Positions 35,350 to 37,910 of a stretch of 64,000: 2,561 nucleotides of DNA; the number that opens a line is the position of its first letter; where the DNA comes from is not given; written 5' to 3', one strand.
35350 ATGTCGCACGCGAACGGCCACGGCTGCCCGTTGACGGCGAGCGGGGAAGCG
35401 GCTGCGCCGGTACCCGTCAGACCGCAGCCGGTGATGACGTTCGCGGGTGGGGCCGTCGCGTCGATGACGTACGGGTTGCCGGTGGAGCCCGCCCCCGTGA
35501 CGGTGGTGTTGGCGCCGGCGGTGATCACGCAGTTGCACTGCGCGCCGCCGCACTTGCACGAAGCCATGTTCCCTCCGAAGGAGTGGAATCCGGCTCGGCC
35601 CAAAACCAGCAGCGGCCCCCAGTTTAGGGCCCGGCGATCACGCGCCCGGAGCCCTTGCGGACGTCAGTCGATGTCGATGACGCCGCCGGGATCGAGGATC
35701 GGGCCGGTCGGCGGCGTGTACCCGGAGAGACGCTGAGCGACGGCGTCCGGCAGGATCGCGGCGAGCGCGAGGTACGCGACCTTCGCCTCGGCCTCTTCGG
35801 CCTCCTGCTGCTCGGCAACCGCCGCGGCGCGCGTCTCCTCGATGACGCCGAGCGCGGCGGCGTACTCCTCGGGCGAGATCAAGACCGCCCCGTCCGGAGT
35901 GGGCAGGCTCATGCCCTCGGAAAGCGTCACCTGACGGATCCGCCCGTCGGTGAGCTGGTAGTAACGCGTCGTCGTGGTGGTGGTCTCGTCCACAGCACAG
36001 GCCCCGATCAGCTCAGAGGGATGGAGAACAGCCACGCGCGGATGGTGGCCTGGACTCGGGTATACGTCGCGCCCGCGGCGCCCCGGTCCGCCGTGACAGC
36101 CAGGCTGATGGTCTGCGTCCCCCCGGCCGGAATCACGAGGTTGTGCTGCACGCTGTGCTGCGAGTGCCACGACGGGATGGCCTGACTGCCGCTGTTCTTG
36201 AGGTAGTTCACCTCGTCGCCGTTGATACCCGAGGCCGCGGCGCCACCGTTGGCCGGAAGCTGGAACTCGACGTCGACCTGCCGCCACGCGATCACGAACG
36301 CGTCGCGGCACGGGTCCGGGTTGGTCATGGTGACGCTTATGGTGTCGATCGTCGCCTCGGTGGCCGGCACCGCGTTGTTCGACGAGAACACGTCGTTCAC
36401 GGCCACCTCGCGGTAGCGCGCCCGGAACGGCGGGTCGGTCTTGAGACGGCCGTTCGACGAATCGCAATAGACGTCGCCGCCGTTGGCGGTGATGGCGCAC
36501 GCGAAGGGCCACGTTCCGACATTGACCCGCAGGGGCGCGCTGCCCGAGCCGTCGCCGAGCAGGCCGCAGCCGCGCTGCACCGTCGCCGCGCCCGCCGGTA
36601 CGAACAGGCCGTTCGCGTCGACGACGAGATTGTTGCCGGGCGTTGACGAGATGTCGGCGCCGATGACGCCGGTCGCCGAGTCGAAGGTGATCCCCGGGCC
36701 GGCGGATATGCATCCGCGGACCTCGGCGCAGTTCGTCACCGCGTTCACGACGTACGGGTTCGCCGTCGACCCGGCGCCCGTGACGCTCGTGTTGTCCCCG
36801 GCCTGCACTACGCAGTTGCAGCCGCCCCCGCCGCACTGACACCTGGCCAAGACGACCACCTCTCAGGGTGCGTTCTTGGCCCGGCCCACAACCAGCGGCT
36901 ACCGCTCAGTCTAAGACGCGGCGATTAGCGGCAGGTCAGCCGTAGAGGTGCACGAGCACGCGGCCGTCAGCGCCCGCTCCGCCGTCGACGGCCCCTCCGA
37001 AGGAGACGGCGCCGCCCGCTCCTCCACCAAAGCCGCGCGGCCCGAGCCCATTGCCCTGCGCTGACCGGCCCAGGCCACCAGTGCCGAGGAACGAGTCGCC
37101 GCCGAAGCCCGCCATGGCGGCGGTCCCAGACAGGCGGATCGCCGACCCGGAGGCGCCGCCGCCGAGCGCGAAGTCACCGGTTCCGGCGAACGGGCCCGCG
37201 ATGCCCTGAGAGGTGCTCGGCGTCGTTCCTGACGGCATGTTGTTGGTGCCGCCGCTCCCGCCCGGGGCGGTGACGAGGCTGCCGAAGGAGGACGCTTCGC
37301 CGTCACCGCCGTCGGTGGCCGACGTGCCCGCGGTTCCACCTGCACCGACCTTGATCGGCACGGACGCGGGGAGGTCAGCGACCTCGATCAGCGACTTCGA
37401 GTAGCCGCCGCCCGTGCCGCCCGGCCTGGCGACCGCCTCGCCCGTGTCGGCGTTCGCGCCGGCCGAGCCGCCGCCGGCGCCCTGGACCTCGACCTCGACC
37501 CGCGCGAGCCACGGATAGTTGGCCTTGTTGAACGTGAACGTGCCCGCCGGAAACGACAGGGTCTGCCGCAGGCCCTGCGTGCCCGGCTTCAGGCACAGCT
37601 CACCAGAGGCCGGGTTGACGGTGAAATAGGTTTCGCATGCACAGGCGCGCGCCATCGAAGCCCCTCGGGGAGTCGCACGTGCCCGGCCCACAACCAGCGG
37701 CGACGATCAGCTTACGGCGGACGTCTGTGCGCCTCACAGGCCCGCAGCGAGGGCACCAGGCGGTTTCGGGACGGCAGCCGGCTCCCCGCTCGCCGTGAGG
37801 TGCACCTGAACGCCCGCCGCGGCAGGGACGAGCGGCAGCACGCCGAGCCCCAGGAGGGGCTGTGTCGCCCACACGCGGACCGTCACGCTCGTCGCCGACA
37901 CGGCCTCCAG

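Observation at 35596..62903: Seven-copy late-gene element: -10 hexamer followed by a conserved +2 to +20 sequence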

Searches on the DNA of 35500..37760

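Call 58: search_rna_families(source=window, start=35500, end=37760, threshold=evalue, max_evalue=10)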
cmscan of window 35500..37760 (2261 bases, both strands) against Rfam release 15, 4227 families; matches with E-value up to 10: 9.
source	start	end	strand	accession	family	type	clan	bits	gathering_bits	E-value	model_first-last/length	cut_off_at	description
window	36733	36778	+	RF03158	L31-Actinobacteria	Cis-reg; leader;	CL00118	21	35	0.68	1-48/48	no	L31-Actinobacteria ribosomal protein leader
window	36710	36783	-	RF02647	Cis52_sRNA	Gene; sRNA;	-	17.9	56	1.5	1-179/179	no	Ruegeria cis52 sRNA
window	36698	36806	-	RF00312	snoZ206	Gene; snRNA; snoRNA; CD-box;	-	17.8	50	5.2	1-129/129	no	Small nucleolar RNA Z206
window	36588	36687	-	RF01754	radC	Cis-reg;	-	17.7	40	1.5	1-149/149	no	radC RNA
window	37266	37305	+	RF01274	sR45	Gene; snRNA; snoRNA; CD-box;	-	17.2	40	1.4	1-55/55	no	Small nucleolar RNA sR45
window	35808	35870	+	RF02493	Gl_U4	Gene; snRNA; splicing;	-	16.6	100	5.1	1-95/95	no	Giardia U4 spliceosomal RNA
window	36356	36426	+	RF04041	MIR6154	Gene; miRNA;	-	15.7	100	9.9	1-77/77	no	MIR6154 microRNA precursor family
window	36593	36693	+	RF01758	sucA-II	Cis-reg;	-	12.3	70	8.6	1-217/217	no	sucA-II RNA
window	36658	36775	-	RF02243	Xoo8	Gene; sRNA;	-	11.4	90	3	1-323/323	no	Proteobacterial sRNA Xoo8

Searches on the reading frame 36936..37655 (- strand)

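Call 11: search_protein_families(library=phrogs, proteins=[window:36936-37655:-], max_evalue=0.01)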
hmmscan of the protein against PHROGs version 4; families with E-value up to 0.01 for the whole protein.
window:36936-37655:- (239 aa): 9 families
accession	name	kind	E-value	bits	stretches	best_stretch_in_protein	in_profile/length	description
phrog_863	-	tail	4.4e-42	145.9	1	14-238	381-604/690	tail fiber assembly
phrog_6202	-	tail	3.6e-11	43.9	1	38-235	454-634/636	tail fiber protein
phrog_454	-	tail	3.4e-07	29.7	1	43-233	1188-1370/1376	tail fiber protein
phrog_8139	-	unknown function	6.2e-06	26.7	1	53-238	251-452/453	-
phrog_2295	-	unknown function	0.0014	18.2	1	37-141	584-688/1183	-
phrog_2683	-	tail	0.0016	18.6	1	53-229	239-422/464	minor tail protein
phrog_356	-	tail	0.0028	17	1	37-238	667-839/924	minor tail protein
phrog_21412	-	tail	0.0045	15.7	1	50-239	1275-1452/1452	tail fiber protein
phrog_12796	-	tail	0.0057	16.9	1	50-235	267-443/445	tail fiber protein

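Call 12: search_protein_families(library=pfam, proteins=[window:36936-37655:-], max_evalue=0.01)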
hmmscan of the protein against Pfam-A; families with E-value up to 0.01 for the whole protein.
window:36936-37655:- (239 aa): 1 family
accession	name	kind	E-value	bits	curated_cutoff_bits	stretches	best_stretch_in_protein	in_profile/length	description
PF21722.4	Gly_rich_2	-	3.3e-11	44.1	24.3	1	48-237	12-225/226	Glycine-rich domain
